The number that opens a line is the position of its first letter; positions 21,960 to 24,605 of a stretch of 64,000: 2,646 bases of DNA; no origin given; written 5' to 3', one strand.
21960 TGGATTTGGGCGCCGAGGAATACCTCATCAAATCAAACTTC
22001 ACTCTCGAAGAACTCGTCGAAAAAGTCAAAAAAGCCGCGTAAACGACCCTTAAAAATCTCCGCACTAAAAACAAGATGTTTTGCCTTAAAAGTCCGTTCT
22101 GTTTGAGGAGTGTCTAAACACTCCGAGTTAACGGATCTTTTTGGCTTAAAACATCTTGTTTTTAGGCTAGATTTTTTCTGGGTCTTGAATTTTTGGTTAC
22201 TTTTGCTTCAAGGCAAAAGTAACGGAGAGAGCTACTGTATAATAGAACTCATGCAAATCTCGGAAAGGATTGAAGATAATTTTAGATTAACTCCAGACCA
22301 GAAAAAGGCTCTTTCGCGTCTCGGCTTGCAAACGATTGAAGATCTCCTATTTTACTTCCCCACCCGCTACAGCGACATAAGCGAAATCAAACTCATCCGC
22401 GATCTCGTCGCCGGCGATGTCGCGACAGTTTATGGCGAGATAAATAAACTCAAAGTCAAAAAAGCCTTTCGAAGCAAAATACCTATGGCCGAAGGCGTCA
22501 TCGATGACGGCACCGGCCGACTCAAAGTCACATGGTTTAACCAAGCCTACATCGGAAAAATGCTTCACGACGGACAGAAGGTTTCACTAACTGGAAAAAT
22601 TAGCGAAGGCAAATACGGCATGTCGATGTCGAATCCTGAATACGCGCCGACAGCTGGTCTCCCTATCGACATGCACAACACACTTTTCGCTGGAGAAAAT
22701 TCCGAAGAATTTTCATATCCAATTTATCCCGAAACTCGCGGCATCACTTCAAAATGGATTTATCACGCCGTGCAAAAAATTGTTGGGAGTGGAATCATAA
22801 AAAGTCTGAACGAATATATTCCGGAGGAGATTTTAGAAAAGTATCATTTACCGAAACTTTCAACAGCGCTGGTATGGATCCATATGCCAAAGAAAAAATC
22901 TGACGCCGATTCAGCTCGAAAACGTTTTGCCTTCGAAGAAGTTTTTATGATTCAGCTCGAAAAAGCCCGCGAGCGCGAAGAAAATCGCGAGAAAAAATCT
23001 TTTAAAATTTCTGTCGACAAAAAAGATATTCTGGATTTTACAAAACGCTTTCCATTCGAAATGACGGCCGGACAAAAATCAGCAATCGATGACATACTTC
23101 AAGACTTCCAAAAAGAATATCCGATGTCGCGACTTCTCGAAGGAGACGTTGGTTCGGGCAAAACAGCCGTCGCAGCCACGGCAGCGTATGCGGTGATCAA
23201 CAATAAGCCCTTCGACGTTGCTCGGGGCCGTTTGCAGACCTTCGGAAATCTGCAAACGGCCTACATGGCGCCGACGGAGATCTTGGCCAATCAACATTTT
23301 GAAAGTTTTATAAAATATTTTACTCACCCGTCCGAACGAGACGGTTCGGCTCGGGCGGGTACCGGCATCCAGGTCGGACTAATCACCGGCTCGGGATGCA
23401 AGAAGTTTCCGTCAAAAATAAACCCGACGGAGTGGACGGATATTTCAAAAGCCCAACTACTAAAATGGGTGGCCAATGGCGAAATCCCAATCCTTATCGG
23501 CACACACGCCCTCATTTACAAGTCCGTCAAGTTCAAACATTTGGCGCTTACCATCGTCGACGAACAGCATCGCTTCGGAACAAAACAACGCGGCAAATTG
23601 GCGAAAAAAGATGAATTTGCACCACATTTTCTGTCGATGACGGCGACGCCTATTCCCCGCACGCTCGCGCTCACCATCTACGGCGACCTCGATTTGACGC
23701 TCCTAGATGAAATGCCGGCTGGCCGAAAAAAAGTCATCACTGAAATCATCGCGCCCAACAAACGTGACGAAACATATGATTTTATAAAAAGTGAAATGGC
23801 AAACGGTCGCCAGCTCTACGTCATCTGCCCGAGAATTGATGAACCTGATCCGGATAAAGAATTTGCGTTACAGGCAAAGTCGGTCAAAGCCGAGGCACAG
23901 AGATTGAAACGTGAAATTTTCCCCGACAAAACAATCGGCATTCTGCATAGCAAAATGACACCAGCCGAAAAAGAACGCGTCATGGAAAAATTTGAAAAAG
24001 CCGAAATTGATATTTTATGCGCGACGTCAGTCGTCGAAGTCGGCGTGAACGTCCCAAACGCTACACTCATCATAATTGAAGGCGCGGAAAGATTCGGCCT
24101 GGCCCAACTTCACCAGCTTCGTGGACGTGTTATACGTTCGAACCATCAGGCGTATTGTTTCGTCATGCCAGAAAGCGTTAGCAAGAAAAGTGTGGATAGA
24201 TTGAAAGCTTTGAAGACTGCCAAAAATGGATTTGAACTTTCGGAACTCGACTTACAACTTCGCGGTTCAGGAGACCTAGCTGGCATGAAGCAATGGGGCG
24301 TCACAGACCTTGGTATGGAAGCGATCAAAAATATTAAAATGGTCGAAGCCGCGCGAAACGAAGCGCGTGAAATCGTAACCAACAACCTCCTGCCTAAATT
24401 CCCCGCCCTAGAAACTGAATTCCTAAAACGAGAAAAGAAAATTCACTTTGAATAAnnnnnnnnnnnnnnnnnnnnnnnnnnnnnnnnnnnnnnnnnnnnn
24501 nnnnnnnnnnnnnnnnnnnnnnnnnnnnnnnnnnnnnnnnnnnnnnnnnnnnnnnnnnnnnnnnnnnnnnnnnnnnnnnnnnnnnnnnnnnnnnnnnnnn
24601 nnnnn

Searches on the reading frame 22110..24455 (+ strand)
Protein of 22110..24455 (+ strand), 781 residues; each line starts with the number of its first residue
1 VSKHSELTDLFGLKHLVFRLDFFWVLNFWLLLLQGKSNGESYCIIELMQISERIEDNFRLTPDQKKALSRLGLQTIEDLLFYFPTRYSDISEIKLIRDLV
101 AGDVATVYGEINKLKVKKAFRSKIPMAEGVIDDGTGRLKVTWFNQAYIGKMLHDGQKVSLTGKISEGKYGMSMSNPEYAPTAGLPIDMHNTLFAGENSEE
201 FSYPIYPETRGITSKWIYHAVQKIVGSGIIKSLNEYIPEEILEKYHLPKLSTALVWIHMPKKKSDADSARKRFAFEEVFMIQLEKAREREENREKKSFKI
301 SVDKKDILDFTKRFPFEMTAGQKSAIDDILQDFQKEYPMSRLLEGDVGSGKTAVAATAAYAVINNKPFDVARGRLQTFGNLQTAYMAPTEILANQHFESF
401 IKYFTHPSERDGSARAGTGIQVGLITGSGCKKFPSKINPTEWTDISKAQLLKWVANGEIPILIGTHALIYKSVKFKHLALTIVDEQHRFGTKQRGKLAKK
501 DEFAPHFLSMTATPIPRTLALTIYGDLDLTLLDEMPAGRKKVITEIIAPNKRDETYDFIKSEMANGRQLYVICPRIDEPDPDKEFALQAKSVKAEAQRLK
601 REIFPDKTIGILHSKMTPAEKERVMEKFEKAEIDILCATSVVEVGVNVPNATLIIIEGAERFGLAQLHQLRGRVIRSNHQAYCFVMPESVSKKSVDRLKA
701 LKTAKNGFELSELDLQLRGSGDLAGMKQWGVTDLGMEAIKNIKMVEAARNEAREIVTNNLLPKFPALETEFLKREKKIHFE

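Call 22: find_related_loci(query=window:22110-24455:+, collection=genome_contigs, flank=8000)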
Query window:22110-24455:+ (781 aa) in genome_contigs; peptide patterns used: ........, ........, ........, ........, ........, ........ (x = any residue, [..] = any of these).
53 stretches matched a pattern; 16 encode a relative of the query (tblastn E <= 1e-3); 16 distinct loci.
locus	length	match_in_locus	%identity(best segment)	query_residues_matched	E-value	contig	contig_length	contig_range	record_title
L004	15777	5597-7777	87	48-781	0e+0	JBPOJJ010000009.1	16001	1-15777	MAG: Patescibacteria group bacterium isolate MAG_20151 c_000000614936, whole genome shotgun sequence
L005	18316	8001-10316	74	3-781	0e+0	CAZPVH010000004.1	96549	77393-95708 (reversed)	MAG TPA_asm: uncultured Candidatus Saccharibacteria bacterium isolate SRP342105_co1_16 genome assembly, contig: NODE_263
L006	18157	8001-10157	79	47-781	0e+0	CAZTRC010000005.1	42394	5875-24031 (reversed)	MAG TPA_asm: uncultured Candidatus Saccharibacteria bacterium isolate SRP286056_co1_61 genome assembly, contig: NODE_903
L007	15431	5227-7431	73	40-781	0e+0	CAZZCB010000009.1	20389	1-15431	MAG TPA_asm: uncultured Candidatus Saccharibacteria bacterium isolate SRP329715_co2_21 genome assembly, contig: NODE_518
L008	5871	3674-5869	73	48-780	0e+0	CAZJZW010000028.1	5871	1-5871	MAG TPA_asm: uncultured Candidatus Saccharibacteria bacterium isolate SRP219642_co7_382 genome assembly, contig: NODE_21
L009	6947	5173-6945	86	48-653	0e+0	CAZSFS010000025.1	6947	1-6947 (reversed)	MAG TPA_asm: uncultured Candidatus Saccharibacteria bacterium isolate SRP342105_co2_225 genome assembly, contig: NODE_12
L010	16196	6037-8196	73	48-781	0e+0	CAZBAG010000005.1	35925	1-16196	MAG TPA_asm: uncultured Candidatus Saccharibacteria bacterium isolate SRP219642_co5_575 genome assembly, contig: NODE_15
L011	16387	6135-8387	77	14-781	0e+0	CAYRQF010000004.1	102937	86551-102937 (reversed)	MAG TPA_asm: uncultured Candidatus Saccharibacteria bacterium isolate SRP286056_co2_43 genome assembly, contig: NODE_184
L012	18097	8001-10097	39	43-781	5e-156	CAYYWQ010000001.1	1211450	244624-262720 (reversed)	MAG TPA_asm: uncultured Candidatus Saccharibacteria bacterium isolate SRP292972_co1_95 genome assembly, contig: NODE_2_l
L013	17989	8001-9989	38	62-759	9e-156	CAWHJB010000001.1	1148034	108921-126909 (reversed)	MAG: uncultured Chloroflexia bacterium isolate MFD02923.bin.2.67 genome assembly, contig: contig_12991, whole genome sho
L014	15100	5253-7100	37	62-734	3e-128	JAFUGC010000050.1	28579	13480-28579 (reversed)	MAG: Clostridia bacterium isolate RGIG4463 Roe_deer_Omasum-5__c270341, whole genome shotgun sequence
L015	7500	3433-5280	36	62-734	2e-124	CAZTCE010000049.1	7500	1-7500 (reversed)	MAG TPA_asm: uncultured Eubacteriales bacterium isolate SRP350583_co2_26 genome assembly, contig: NODE_14900_length_7500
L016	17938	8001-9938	34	62-758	5e-120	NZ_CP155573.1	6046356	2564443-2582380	Sporomusa silvacetica DSM 10669 chromosome, complete genome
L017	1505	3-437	90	637-781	1e-83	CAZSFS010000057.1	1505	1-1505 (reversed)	MAG TPA_asm: uncultured Candidatus Saccharibacteria bacterium isolate SRP342105_co2_225 genome assembly, contig: NODE_15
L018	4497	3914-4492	55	48-238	9e-67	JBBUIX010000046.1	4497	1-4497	MAG: Patescibacteria group bacterium isolate H43-bin140_1 H43_bin140_1_000000000046, whole genome shotgun sequence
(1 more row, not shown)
